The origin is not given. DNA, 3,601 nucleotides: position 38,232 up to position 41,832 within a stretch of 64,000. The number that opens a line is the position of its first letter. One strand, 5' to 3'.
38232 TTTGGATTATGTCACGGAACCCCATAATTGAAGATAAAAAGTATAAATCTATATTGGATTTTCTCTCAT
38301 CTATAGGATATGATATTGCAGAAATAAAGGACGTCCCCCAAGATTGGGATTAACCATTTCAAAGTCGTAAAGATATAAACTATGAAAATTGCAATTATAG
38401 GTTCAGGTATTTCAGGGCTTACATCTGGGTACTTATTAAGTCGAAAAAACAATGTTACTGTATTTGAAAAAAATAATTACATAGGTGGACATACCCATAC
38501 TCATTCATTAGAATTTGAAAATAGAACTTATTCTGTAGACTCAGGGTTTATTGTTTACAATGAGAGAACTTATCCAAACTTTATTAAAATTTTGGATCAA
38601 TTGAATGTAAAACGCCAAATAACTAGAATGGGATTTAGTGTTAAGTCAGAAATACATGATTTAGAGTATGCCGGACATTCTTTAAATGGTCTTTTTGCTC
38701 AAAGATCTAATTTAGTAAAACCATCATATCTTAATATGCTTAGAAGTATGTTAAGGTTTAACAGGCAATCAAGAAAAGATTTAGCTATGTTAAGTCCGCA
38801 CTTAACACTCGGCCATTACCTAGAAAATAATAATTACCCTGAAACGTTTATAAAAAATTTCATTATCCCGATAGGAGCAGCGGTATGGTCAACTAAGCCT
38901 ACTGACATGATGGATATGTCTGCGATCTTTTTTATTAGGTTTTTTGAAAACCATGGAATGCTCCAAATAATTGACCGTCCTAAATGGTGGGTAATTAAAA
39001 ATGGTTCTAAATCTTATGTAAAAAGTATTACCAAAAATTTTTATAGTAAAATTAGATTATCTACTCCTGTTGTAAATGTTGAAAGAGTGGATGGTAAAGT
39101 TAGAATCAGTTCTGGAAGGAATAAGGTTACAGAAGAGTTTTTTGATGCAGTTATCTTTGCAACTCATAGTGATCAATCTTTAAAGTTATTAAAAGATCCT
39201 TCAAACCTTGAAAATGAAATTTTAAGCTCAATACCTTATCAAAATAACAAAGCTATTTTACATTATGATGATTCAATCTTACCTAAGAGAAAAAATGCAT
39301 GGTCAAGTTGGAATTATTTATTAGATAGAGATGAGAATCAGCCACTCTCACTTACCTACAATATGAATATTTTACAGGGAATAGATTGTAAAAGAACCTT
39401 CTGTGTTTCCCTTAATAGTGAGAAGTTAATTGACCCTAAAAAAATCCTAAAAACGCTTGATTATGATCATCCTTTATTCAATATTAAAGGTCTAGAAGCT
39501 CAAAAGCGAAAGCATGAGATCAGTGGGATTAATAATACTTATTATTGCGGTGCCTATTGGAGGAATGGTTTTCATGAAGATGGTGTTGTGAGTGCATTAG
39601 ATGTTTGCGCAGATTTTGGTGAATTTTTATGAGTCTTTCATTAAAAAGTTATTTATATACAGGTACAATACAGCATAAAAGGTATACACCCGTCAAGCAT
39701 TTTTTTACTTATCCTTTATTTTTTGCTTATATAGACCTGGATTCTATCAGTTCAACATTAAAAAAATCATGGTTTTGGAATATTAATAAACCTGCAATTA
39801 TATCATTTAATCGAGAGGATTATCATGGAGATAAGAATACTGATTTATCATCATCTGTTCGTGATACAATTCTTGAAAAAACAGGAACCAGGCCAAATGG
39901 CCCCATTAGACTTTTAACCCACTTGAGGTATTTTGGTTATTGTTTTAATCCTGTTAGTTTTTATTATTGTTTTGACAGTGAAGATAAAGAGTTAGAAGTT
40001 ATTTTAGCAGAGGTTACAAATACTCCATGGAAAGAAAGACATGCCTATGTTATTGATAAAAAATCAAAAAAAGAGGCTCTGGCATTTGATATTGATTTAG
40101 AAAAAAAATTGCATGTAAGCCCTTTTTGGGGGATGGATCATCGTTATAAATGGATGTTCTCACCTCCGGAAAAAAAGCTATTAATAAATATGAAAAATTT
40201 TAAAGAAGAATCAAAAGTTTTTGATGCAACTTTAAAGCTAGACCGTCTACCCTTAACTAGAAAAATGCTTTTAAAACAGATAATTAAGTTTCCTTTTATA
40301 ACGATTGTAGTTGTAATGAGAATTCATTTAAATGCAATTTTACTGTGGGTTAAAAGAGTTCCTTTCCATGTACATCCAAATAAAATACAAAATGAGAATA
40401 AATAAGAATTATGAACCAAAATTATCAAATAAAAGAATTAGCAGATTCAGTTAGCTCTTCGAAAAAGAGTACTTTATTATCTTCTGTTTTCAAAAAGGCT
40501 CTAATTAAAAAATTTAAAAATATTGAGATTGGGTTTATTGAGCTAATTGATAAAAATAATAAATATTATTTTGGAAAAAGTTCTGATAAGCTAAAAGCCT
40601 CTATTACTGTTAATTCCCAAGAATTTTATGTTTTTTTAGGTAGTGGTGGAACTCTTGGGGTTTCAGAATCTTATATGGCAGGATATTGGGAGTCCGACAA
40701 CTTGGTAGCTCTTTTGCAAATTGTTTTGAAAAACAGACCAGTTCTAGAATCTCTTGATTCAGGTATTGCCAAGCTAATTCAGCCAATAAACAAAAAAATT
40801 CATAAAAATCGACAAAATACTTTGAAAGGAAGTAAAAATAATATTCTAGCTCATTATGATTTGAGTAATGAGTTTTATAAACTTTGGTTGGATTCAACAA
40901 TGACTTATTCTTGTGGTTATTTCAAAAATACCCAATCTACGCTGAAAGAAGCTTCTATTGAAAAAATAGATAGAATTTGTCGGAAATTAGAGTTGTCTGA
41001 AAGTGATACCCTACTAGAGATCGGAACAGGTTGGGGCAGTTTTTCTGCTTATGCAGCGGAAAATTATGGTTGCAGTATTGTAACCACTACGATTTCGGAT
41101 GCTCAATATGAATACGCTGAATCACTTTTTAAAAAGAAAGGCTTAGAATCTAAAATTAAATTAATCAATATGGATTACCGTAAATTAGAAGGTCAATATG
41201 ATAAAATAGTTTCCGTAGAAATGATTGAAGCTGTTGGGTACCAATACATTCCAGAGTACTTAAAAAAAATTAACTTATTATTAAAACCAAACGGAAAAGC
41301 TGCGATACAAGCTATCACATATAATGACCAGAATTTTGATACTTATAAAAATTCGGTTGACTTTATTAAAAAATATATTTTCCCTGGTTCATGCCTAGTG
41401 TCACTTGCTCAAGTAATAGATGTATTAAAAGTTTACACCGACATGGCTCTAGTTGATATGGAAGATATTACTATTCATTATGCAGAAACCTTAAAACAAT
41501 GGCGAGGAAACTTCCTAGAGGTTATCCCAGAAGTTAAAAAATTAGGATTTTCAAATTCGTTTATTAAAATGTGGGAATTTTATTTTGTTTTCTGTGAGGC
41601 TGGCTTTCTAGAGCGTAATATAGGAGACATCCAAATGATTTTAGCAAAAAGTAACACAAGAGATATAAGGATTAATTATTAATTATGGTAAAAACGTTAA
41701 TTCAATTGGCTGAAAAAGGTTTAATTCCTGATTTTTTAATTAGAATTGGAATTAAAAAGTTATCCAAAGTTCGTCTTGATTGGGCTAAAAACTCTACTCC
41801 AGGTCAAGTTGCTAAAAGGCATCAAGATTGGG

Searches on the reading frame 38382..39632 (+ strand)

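Call 70: search_protein_families(library=ncbifam, proteins=[window:38382-39632:+], max_evalue=0.001)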
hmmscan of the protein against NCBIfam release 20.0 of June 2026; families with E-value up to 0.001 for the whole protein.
window:38382-39632:+ (416 aa): 18 families
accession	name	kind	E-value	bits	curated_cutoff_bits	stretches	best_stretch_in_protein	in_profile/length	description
NF005560.0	PRK07233.1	equivalog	6.6e-13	48.3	252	1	1-95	1-95/435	hypothetical protein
TIGR03467.1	HpnE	equivalog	4.3e-10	39.5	283.05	1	3-274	1-273/430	hydroxysqualene dehydroxylase HpnE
TIGR00562.1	proto_IX_ox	equivalog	2.5e-07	29.7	97.85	1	2-41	4-46/470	protoporphyrinogen oxidase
NF042421.1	hydcarot_desat_CrtD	equivalog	1.5e-06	27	500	1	2-80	3-75/487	1-hydroxycarotenoid 3,4-desaturase CrtD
NF008841.0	PRK11883.1-1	equivalog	2.2e-06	26.9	517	1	1-46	4-53/453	protoporphyrinogen oxidase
NF008843.0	PRK11883.1-3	equivalog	7.5e-06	25.3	406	0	2-64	3-67/424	protoporphyrinogen oxidase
NF053546.1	violacein_VioA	equivalog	1.6e-05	24.4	600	1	3-121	2-121/411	flavin-dependent violacein biosynthesis tryptophan-2 monooxygenase VioA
NF005243.0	PRK06753.1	equivalog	2.5e-05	23.3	365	1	1-34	1-35/374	hypothetical protein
NF058655.1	CrtID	equivalog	6.1e-05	22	640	1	3-55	1-50/478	bifunctional phytoene desaturase/3,4-desaturase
NF008845.0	PRK11883.1-5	equivalog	6.3e-05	21.4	560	0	2-42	6-53/468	protoporphyrinogen oxidase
TIGR02733.1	desat_CrtD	equivalog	7e-05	21.7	549.7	1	2-55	3-53/492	C-3',4' desaturase CrtD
TIGR03315.1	Se_ygfK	equivalog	0.00012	19.6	835.3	1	2-38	539-576/1012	putative selenate reductase subunit YgfK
NF009410.0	PRK12771.1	subfamily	0.00015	20.5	516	1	2-37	140-176/566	NAD(P)-binding protein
NF005548.0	PRK07208.1-4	equivalog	0.00018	20.2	389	1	2-42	5-46/488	hypothetical protein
NF002481.1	PRK01747.1-2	equivalog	0.00021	20.2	600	0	2-34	240-273/611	bifunctional tRNA (5-methylaminomethyl-2-thiouridine)(34)-methyltransferase MnmC2/FAD-dependent 5-carboxymethylaminomethyl-2-thiouridine(34)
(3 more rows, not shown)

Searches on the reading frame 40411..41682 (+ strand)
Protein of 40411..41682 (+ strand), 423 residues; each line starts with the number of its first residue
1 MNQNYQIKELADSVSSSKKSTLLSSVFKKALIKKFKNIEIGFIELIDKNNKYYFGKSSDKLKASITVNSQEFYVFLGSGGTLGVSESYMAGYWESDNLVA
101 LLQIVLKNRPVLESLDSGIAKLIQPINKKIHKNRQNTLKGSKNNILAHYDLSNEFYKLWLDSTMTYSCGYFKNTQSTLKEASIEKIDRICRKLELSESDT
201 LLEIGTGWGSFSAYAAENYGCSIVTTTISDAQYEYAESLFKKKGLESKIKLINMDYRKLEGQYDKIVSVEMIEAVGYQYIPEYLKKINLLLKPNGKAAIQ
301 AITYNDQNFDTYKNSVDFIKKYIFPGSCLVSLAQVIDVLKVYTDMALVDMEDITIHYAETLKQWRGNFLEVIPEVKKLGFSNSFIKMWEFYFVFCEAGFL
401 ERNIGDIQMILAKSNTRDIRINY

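Call 70: search_protein_families(library=ncbifam, proteins=[window:40411-41682:+], max_evalue=0.001)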
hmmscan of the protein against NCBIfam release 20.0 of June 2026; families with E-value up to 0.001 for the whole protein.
window:40411-41682:+ (423 aa): 12 families
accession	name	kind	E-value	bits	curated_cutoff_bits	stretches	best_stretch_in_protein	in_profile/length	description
NF008686.0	PRK11705.1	equivalog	2.3e-79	267.2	400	1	64-416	38-375/383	cyclopropane fatty acyl phospholipid synthase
NF053839.1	CPFASynBruc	equivalog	4.4e-76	256.5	600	1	38-415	13-386/410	cyclopropane fatty acid synthase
NF040703.1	cyclopro_CfaB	exception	7.9e-65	219.1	650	1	122-417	84-379/393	C17 cyclopropane fatty acid synthase CfaB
NF040660.1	mycolic_MTase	equivalog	2.5e-40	138.8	390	1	141-369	4-240/283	cyclopropane mycolic acid synthase family methyltransferase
NF041675.1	sarc_dimgly_tmase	equivalog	1.3e-08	35.2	550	1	151-259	21-128/278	sarcosine/dimethylglycine N-methyltransferase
NF043040.1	corrin_prot_MT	hypoth_equivalog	3.3e-08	33.2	180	1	188-299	33-147/216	corrinoid protein-associated methyltransferase CpaM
NF041943.1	GPPMT_Stmyces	equivalog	4.6e-06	26.7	400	1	195-323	75-203/272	geranyl diphosphate 2-C-methyltransferase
TIGR01983.1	UbiG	equivalog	1.3e-05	24.7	102.95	1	196-305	48-157/228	bifunctional 2-polyprenyl-6-hydroxyphenol methylase/3-demethylubiquinol 3-O-methyltransferase UbiG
NF010549.0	PRK13942.1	equivalog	8.5e-05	22.1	282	1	185-312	65-195/215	protein-L-isoaspartate O-methyltransferase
TIGR00755.1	ksgA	equivalog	0.00011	21.7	171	1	185-260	17-88/256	16S rRNA (adenine(1518)-N(6)/adenine(1519)-N(6))-dimethyltransferase RsmA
TIGR02021.1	BchM-ChlM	equivalog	0.00037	20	158.9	1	196-273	53-129/218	magnesium protoporphyrin IX methyltransferase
NF011529.0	PRK14968.1-3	equivalog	0.0005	19.6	162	0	192-267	29-103/198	putative methyltransferase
